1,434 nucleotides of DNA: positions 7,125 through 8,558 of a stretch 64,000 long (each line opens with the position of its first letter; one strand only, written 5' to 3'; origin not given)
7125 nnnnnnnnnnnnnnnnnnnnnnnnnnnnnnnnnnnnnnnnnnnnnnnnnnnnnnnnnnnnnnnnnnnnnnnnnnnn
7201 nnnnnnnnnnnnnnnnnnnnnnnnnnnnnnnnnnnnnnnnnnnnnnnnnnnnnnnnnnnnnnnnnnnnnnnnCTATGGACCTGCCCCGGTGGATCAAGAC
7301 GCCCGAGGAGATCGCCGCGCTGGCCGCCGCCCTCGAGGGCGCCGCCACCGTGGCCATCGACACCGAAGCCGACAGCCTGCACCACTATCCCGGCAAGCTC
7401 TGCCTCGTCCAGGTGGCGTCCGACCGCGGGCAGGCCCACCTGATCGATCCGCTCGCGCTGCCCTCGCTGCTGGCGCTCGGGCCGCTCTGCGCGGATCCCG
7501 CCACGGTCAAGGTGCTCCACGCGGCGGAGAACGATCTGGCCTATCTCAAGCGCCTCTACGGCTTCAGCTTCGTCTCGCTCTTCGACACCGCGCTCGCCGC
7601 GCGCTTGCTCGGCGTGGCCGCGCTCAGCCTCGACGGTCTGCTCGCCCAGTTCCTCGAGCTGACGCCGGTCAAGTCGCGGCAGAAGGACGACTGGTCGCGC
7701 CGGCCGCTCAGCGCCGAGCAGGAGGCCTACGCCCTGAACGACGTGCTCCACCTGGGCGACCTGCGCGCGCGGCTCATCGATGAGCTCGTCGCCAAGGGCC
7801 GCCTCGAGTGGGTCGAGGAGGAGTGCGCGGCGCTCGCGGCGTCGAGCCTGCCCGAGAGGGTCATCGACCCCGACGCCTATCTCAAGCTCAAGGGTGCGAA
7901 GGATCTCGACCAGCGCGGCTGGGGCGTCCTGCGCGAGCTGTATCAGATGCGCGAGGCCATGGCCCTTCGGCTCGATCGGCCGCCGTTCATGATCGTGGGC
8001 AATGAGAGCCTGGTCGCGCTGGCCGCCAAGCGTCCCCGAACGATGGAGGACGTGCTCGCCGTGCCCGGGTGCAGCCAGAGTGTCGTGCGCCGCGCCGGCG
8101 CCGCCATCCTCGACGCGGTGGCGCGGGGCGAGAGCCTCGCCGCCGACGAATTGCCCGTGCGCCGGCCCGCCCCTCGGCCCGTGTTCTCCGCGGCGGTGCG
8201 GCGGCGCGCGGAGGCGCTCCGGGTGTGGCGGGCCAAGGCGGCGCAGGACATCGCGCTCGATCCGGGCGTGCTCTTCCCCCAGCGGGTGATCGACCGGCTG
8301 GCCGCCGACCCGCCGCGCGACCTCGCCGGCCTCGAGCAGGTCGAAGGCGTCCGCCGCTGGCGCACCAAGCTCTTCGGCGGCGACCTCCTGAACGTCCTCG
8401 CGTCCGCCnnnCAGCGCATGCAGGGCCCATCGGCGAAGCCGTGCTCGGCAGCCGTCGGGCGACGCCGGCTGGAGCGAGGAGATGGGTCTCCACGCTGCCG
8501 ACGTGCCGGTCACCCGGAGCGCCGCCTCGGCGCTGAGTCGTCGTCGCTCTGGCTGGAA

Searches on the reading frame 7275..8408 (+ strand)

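Call 8: search_protein_families(library=pfam, proteins=[window:7275-8408:+])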
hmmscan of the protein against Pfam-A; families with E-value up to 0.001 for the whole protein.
window:7275-8408:+ (378 aa): 2 families
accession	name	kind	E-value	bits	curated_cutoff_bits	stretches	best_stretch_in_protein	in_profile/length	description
PF01612.26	DNA_pol_A_exo1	-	2.4e-33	115.8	23.6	1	5-171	2-172/173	3'-5' exonuclease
PF00570.28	HRDC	-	1.5e-29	102.1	23.8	2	218-282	4-68/68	HRDC domain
